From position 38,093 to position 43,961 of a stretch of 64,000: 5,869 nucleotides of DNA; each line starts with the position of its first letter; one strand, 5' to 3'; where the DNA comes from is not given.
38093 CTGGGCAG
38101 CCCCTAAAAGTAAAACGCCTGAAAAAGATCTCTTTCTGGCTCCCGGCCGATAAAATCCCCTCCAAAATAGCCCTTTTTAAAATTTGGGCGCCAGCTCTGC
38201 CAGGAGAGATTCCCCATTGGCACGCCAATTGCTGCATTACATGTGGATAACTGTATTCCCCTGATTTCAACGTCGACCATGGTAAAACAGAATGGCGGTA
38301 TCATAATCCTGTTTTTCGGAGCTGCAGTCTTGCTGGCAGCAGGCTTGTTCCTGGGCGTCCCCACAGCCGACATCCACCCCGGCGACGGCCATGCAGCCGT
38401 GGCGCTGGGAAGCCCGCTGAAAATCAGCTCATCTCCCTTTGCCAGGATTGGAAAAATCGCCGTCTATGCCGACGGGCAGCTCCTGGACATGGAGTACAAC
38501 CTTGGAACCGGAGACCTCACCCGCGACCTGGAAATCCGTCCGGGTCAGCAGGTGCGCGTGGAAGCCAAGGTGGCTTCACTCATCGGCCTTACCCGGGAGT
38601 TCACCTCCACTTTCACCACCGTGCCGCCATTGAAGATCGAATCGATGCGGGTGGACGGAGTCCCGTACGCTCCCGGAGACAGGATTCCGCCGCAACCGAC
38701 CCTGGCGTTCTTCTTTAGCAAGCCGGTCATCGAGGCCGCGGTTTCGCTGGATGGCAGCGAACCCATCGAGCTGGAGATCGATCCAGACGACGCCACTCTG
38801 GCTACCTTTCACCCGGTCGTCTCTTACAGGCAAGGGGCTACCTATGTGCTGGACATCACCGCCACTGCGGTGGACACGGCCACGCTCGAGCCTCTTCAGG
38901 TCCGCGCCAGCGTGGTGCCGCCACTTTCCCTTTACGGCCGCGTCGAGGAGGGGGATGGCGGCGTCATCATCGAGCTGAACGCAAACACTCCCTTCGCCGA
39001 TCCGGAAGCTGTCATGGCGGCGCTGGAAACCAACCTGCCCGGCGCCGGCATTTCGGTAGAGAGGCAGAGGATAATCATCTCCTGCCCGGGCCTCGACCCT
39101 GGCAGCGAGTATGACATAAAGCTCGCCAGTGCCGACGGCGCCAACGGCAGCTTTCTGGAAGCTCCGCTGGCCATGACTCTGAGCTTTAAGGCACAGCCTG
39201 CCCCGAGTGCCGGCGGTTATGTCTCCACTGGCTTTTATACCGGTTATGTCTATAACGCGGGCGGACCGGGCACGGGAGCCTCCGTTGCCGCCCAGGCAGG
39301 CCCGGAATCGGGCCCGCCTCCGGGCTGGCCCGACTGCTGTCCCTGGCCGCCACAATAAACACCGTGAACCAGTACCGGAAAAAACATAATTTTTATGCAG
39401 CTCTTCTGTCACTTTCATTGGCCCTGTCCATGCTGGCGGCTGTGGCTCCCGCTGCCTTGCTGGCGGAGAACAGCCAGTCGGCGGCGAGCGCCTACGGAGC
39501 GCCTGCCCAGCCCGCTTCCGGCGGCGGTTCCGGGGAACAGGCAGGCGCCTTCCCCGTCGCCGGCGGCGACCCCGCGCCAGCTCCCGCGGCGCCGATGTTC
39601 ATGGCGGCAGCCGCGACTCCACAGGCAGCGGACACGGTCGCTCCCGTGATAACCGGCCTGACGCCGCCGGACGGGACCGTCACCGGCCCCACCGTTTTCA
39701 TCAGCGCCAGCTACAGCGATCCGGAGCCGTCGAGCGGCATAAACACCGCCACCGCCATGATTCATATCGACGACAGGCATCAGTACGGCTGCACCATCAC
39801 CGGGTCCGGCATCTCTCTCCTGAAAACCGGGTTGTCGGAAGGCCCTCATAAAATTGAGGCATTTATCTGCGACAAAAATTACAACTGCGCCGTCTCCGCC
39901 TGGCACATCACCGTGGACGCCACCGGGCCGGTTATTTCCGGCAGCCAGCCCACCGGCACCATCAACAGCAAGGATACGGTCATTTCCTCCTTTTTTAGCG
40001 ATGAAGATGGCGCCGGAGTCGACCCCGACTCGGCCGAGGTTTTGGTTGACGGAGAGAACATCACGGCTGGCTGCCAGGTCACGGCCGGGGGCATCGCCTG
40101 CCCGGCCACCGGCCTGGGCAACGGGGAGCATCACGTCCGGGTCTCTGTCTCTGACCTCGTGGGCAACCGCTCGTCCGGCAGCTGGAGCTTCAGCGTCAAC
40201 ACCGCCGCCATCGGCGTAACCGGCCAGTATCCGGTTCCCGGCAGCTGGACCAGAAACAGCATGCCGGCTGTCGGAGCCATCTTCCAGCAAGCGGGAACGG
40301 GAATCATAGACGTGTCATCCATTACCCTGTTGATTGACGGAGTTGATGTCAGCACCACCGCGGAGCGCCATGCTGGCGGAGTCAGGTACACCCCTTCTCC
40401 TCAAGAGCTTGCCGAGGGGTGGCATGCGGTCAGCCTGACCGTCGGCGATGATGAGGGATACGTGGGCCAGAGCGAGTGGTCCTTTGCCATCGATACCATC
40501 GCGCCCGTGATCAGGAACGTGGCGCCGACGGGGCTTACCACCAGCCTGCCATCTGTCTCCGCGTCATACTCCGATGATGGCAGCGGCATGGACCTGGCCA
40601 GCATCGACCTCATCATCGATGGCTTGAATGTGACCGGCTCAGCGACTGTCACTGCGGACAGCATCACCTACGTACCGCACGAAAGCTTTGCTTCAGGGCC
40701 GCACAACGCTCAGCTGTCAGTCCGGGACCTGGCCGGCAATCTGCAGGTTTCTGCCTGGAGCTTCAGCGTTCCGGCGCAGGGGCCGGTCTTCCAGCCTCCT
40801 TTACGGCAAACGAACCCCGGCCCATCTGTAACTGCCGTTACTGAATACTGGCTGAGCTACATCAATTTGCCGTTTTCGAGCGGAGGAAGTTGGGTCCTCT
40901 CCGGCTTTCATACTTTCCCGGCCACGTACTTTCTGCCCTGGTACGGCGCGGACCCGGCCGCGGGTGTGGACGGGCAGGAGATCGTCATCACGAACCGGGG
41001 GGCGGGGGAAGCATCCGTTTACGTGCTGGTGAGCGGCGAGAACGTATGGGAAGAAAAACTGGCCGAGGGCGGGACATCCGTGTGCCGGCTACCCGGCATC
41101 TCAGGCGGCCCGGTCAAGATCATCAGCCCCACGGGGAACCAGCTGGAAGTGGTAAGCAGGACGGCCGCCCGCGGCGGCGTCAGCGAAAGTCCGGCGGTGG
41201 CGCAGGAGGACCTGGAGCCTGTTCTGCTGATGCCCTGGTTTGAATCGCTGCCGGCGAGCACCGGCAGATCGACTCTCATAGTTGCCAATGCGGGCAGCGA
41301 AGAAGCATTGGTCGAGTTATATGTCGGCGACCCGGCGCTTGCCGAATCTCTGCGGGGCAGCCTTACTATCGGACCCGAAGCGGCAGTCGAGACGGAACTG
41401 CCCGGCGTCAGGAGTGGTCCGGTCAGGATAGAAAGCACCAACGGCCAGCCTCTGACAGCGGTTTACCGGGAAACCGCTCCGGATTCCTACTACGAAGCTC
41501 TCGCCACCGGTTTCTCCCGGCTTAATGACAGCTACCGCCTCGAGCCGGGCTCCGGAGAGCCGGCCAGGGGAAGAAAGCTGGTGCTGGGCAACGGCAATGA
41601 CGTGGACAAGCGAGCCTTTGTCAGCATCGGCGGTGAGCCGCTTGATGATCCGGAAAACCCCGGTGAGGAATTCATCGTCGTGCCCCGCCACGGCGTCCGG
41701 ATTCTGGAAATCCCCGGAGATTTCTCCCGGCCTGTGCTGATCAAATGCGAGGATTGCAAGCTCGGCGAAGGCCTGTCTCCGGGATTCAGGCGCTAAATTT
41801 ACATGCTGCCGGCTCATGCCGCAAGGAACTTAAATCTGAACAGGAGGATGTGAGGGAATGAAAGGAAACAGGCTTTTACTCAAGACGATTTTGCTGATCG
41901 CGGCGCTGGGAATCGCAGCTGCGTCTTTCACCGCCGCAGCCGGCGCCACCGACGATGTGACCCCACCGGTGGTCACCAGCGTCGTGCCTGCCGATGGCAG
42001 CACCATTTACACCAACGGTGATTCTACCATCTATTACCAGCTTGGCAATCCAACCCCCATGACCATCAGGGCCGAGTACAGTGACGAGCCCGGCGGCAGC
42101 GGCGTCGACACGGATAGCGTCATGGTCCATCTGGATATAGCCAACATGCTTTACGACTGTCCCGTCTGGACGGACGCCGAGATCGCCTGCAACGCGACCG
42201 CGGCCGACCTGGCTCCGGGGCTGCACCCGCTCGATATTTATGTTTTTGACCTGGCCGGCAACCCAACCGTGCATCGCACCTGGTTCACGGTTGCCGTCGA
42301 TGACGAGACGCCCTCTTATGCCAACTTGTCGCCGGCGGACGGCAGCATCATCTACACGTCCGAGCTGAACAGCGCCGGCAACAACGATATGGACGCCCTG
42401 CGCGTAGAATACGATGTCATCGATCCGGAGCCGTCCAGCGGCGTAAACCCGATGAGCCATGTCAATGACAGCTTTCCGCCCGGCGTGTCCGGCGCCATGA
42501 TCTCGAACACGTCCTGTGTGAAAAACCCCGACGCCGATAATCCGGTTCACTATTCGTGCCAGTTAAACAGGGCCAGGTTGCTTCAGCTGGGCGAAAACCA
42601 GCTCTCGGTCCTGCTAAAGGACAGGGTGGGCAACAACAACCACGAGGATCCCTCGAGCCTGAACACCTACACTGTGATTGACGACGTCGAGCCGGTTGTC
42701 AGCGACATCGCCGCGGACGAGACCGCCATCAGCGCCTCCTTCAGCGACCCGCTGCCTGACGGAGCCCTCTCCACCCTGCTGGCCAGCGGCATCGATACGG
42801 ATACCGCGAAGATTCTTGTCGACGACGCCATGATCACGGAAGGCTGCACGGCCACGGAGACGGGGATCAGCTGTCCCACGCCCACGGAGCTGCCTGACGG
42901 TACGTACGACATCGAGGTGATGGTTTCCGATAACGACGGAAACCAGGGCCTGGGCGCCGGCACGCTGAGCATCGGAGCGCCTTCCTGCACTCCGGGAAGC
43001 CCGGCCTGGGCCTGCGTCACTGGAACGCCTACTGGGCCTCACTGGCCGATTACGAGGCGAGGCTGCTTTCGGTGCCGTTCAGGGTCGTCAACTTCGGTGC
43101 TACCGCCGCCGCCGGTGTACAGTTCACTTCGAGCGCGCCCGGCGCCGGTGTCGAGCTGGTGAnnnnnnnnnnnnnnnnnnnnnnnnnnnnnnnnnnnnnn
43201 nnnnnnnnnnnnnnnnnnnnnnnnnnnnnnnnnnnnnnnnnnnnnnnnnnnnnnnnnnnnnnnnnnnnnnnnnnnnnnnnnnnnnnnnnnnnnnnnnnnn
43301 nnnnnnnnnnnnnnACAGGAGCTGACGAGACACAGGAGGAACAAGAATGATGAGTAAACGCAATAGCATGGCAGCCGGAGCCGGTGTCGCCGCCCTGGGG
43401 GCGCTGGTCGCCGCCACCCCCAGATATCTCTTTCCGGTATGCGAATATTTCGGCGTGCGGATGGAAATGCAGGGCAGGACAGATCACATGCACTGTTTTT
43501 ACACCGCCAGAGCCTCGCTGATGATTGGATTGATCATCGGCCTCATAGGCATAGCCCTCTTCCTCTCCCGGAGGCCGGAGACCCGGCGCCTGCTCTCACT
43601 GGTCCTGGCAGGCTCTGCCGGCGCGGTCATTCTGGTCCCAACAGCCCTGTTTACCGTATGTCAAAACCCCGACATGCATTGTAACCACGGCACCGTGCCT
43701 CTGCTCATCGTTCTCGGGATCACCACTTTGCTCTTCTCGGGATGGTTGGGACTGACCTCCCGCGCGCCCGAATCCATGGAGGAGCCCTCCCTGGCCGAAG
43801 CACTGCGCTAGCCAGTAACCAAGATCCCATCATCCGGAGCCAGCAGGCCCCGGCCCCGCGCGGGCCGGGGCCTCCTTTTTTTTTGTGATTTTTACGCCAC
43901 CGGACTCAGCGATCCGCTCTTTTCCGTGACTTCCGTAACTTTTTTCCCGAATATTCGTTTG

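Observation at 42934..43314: Frameshift splits the third operon protein from a well-formed C-terminal domain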

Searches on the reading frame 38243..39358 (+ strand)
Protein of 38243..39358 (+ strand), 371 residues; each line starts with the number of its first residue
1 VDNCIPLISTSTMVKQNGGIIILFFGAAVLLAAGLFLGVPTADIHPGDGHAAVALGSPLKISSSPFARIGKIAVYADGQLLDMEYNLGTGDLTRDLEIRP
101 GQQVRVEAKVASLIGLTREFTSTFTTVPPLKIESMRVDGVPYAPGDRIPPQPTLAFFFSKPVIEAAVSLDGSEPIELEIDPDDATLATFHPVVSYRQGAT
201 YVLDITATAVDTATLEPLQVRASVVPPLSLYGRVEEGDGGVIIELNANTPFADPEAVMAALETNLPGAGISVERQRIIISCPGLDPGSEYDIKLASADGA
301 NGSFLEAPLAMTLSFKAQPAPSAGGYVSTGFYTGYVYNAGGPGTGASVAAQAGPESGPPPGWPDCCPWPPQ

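Call 6: search_protein_families(library=pfam, proteins=[window:38243-39358:+], max_evalue=0.1)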
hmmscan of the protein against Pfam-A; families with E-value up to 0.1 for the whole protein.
window:38243-39358:+ (371 aa): 1 family
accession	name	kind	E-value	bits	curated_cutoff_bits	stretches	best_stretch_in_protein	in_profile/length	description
PF13205.12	Big_5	-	0.04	15.1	23.6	0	168-214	43-92/105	Bacterial Ig-like domain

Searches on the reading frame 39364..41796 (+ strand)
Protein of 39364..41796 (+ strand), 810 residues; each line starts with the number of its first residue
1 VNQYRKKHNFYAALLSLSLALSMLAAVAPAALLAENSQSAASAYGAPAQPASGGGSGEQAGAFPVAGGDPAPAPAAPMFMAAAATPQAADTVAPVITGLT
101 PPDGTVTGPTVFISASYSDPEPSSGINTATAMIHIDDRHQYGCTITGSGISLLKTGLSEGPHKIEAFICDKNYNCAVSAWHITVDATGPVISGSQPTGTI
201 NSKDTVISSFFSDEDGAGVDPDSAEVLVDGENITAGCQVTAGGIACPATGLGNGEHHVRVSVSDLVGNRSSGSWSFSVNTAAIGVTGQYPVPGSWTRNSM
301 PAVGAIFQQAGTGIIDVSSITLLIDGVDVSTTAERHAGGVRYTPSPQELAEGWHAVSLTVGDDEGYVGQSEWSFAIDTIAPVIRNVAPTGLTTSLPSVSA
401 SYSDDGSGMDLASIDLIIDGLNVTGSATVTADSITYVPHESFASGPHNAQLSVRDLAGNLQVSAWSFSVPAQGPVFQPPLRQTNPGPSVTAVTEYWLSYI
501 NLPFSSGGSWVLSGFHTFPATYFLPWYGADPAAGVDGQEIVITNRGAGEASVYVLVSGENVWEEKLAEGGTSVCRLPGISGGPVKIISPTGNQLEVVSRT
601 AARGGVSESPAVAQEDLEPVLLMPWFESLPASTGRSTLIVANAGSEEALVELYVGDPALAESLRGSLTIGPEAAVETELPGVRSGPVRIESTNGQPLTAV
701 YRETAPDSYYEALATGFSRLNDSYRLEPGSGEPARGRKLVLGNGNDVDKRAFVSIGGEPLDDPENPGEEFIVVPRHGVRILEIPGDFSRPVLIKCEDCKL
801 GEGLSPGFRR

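Call 6: search_protein_families(library=pfam, proteins=[window:39364-41796:+], max_evalue=0.1)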
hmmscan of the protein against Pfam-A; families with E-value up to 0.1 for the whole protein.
window:39364-41796:+ (810 aa): 4 families
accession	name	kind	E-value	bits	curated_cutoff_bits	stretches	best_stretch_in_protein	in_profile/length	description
PF19077.6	Big_13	-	4.5e-16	59.6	27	3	316-378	39-102/102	Bacterial Ig-like domain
PF17996.7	CE2_N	-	0.00015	22.2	27.9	0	221-260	41-80/108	Carbohydrate esterase 2 N-terminal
PF01833.30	TIG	-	0.0059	17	20.9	1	189-277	1-83/84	IPT/TIG domain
PF14030.11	DUF4245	-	0.016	15.6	30.1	1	324-372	35-81/165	Protein of unknown function (DUF4245)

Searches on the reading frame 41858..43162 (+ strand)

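Call 6: search_protein_families(library=pfam, proteins=[window:41858-43162:+], max_evalue=0.1)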
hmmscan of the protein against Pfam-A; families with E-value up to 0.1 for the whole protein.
window:41858-43162:+ (434 aa): 4 families
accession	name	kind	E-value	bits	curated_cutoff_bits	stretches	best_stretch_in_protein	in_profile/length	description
PF19077.6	Big_13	-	4.3e-11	43.7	27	2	303-364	27-91/102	Bacterial Ig-like domain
PF01833.30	TIG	-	0.00058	20.2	20.9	0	311-366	27-78/84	IPT/TIG domain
PF15418.12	DUF4625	-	0.0018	19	27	1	325-372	83-130/131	Domain of unknown function (DUF4625)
PF07495.19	Y_Y_Y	-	0.0081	16.5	26.6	0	343-363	33-53/65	Y_Y_Y domain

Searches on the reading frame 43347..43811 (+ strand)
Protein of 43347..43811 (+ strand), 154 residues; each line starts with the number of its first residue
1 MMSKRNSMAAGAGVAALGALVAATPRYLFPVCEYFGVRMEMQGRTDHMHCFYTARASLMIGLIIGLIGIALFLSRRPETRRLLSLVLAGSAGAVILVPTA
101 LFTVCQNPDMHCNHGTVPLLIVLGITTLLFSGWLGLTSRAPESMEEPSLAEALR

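Call 6: search_protein_families(library=pfam, proteins=[window:43347-43811:+], max_evalue=0.1)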
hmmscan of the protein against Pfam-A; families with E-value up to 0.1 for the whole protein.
window:43347-43811:+ (154 aa): 5 families
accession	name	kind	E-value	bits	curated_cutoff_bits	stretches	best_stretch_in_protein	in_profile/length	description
PF14387.11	DUF4418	-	1.7e-26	93.2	27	1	16-132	3-112/117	Domain of unknown function (DUF4418)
PF20712.2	CyanoTRADDas_TM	-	0.00026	21.5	24.3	1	50-103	9-58/68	Cyanobacterial TRADD-N associated 2-Transmembrane domain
PF11143.13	DUF2919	-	0.00069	20.4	27.2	1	45-139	43-138/146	Protein of unknown function (DUF2919)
PF14007.11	YtpI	-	0.08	13.8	29.4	1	34-87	13-65/87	YtpI-like protein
PF10745.14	DUF2530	-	0.084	13.6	25.5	0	54-81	41-68/77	Protein of unknown function (DUF2530)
